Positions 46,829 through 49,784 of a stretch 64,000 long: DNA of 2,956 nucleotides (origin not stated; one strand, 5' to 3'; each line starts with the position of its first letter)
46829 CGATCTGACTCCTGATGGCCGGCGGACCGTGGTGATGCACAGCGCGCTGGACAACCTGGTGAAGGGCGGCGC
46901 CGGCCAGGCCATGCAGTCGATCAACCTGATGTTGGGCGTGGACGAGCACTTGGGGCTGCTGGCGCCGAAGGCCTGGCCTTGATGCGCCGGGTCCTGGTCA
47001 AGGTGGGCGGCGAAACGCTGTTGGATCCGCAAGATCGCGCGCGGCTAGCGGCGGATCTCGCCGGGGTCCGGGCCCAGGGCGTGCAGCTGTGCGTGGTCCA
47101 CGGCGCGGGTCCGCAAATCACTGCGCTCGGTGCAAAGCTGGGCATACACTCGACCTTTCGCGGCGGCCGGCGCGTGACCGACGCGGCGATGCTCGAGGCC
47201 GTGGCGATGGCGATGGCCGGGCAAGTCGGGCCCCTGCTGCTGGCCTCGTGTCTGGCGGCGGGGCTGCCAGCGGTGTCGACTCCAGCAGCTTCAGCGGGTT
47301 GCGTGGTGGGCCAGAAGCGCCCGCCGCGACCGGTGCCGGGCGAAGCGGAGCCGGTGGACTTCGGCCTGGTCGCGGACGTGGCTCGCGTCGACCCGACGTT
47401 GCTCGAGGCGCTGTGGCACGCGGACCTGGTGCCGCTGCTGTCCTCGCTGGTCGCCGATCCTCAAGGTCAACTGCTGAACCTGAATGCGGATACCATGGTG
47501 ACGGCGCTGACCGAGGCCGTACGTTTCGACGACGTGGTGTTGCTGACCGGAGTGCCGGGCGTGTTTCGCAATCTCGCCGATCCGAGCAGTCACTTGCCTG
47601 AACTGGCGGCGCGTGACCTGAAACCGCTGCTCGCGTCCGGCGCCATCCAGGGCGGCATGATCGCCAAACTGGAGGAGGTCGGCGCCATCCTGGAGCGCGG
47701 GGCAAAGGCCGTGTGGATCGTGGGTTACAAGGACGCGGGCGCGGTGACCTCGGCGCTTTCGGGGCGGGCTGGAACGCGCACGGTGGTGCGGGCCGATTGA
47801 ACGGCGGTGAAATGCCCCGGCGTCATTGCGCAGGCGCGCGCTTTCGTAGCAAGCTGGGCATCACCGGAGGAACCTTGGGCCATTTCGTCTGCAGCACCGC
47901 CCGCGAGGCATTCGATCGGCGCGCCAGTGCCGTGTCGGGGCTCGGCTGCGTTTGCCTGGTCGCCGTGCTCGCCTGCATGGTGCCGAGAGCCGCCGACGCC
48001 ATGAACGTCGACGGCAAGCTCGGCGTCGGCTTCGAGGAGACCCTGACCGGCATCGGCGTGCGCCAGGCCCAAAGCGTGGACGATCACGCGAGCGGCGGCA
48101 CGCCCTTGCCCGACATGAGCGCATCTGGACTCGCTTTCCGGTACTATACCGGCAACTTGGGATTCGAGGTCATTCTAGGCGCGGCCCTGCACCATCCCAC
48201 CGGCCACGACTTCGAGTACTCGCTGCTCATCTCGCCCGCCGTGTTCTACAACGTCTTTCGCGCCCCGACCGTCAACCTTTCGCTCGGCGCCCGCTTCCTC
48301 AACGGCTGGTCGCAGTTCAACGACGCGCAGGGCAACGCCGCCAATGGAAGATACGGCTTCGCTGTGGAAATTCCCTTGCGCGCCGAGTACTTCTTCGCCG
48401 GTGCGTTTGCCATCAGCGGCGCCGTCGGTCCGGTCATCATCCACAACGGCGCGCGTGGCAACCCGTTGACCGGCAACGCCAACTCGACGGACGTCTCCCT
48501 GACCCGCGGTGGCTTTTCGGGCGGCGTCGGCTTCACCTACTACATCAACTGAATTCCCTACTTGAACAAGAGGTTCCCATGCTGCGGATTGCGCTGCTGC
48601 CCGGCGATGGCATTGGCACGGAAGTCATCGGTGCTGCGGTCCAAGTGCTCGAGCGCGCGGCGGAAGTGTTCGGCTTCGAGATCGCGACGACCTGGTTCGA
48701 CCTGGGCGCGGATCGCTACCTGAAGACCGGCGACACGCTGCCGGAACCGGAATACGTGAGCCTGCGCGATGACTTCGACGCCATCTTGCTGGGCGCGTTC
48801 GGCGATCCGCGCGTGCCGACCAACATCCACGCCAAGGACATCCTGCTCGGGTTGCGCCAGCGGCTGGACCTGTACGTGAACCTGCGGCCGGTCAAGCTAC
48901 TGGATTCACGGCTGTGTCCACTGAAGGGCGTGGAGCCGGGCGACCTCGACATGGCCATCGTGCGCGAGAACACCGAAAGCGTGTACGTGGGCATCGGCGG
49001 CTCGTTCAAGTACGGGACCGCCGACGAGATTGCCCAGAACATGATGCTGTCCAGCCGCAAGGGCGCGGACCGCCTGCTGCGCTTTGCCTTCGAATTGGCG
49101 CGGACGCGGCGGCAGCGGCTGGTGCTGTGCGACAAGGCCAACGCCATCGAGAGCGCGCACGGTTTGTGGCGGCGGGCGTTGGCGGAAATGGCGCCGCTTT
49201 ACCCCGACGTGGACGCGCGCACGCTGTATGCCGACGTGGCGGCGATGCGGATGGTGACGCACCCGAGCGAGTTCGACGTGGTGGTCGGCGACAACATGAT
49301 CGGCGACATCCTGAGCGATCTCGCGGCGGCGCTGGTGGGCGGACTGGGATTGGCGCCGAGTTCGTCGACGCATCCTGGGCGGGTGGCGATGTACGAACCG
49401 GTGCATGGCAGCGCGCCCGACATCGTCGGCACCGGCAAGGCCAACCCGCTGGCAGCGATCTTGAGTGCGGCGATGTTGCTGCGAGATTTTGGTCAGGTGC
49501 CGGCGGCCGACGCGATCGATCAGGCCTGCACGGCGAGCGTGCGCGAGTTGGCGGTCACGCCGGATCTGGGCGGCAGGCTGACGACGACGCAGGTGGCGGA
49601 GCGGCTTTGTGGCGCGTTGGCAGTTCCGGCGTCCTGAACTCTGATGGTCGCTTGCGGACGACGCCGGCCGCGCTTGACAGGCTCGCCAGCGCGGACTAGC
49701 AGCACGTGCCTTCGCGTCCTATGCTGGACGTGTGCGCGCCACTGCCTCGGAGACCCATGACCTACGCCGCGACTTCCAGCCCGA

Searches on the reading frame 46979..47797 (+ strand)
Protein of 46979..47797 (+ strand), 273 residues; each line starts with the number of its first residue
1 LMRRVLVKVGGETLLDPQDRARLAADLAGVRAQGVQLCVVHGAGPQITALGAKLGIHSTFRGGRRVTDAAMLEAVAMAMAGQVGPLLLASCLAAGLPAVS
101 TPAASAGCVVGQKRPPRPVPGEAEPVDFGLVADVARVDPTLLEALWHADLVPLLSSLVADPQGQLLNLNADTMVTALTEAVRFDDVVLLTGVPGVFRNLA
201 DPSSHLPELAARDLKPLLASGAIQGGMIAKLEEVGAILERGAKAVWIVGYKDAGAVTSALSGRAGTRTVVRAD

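Call 9: search_protein_families(library=pfam, proteins=[window:46979-47797:+], max_evalue=0.001)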
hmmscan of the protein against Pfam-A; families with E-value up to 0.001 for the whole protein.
window:46979-47797:+ (273 aa): 1 family
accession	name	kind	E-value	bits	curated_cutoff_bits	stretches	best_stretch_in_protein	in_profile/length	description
PF00696.33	AA_kinase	-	1e-37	130.6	24.9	1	4-248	2-233/234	Amino acid kinase family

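Call 26: search_protein_families(library=ncbifam, proteins=[window:46979-47797:+], max_evalue=0.00001)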
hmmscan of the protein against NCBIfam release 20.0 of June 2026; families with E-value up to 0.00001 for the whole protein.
window:46979-47797:+ (273 aa): 10 families
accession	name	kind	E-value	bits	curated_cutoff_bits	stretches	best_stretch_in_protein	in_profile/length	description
TIGR00761.1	argB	equivalog_domain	3.9e-43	147.6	151.3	1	5-247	2-231/231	acetylglutamate kinase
NF003387.0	PRK04531.1-2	equivalog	1.1e-24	86.7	426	1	3-245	37-262/441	acetylglutamate kinase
NF010659.0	PRK14058.1-1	equivalog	9.3e-24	84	223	1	5-265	2-263/267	[LysW]-aminoadipate kinase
NF003641.0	PRK05279.1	equivalog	1.3e-22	80.3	344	1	5-271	28-290/441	amino-acid N-acetyltransferase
TIGR01890.1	N-Ac-Glu-synth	equivalog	2.7e-21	76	202.85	1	6-270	21-277/429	amino-acid N-acetyltransferase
NF010661.0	PRK14058.1-3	equivalog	1.7e-17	63.4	251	1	5-266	3-268/283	acetylglutamate/acetylaminoadipate kinase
NF010662.0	PRK14058.1-4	equivalog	2.6e-16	59.6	194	1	6-263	3-257/264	[LysW]-aminoadipate/[LysW]-glutamate kinase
NF003386.0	PRK04531.1-1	equivalog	9e-14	51.2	417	1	3-242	42-264/442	acetylglutamate kinase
NF040647.1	IPPK_Arch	equivalog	1.1e-07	31.4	120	0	135-265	117-254/259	isopentenyl phosphate kinase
TIGR00746.1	arcC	equivalog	5.4e-07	29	358.25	0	171-268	211-307/309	carbamate kinase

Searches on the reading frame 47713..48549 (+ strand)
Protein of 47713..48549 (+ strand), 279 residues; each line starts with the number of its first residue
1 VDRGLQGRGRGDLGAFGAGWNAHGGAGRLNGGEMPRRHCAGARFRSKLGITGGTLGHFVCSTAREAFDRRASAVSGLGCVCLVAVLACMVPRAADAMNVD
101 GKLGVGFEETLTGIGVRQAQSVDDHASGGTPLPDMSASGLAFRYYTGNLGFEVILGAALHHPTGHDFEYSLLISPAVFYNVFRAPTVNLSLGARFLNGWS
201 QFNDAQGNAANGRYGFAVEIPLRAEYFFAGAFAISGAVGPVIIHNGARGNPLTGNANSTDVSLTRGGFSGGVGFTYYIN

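Call 26: search_protein_families(library=ncbifam, proteins=[window:47713-48549:+], max_evalue=0.00001)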
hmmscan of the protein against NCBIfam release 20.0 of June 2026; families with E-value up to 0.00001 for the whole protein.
window:47713-48549:+ (279 aa): 0 families

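Call 72: search_protein_families(library=pfam, proteins=[window:47800-48549:+], max_evalue=0.1)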
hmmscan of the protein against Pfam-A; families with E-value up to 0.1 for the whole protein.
window:47800-48549:+ (250 aa): 1 family
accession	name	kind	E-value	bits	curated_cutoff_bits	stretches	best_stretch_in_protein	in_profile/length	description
PF13505.12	OMP_b-brl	-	0.083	13.5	28.7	0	158-250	54-141/175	Outer membrane protein beta-barrel domain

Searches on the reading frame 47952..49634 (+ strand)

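Call 9: search_protein_families(library=pfam, proteins=[window:47952-49634:+], max_evalue=0.001)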
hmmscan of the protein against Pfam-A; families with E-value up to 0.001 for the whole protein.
window:47952-49634:+ (561 aa): 1 family
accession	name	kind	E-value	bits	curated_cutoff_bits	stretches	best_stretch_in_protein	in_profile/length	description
PF00180.25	Iso_dh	-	7.1e-96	321.9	27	1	213-550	2-346/348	Isocitrate/isopropylmalate dehydrogenase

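Call 26: search_protein_families(library=ncbifam, proteins=[window:47952-49634:+], max_evalue=0.00001)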
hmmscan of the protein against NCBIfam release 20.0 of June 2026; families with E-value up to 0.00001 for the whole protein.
window:47952-49634:+ (561 aa): 16 families
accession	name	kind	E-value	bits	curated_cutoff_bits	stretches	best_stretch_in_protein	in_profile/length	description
NF002898.0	PRK03437.1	equivalog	1.4e-109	366.6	393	1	211-555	5-344/347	3-isopropylmalate dehydrogenase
TIGR02089.1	TTC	equivalog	4.6e-96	321.8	470.4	1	212-555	5-351/352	tartrate dehydrogenase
TIGR02088.1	LEU3_arch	subfamily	1e-86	291.1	409.8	1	213-551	1-322/324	isopropylmalate/isohomocitrate dehydrogenases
NF006048.0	PRK08194.1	equivalog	2e-84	283.6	501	1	210-556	3-349/352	tartrate dehydrogenase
TIGR00169.1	leuB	equivalog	3.2e-81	273.1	353.2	1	212-549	1-342/349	3-isopropylmalate dehydrogenase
NF040626.1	AksF2_Meth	equivalog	1.5e-77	261.1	540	1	210-553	1-327/333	homoisocitrate dehydrogenase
NF040619.1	AksF_Meth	equivalog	1.9e-75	254.1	500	1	211-551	2-342/343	homoisocitrate dehydrogenase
NF006529.0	PRK08997.1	equivalog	1.4e-66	224.8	510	1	212-552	5-331/335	isocitrate dehydrogenase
NF006673.0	PRK09222.1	equivalog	2e-62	211.8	509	1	211-540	5-319/482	NADP-dependent isocitrate dehydrogenase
NF040855.1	iso_homocit_dh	equivalog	5.7e-57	193.5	680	1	210-551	1-314/345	isocitrate--homoisocitrate dehydrogenase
TIGR00175.1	mito_nad_idh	equivalog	3.2e-56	190.9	432.4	1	212-553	5-331/334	isocitrate dehydrogenase (NAD(+))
TIGR02924.1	ICDH_alpha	equivalog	3.5e-48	164.9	561.35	1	213-538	3-313/473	isocitrate dehydrogenase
TIGR00183.1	prok_nadp_idh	equivalog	3.5e-43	148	567.3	2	426-542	281-396/417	isocitrate dehydrogenase (NADP(+))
NF005425.0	PRK07006.1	equivalog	1.7e-39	135.8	490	2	426-540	281-394/416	NADP-dependent isocitrate dehydrogenase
NF005036.0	PRK06451.1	equivalog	4.5e-37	127.8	484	2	427-543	275-390/412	NADP-dependent isocitrate dehydrogenase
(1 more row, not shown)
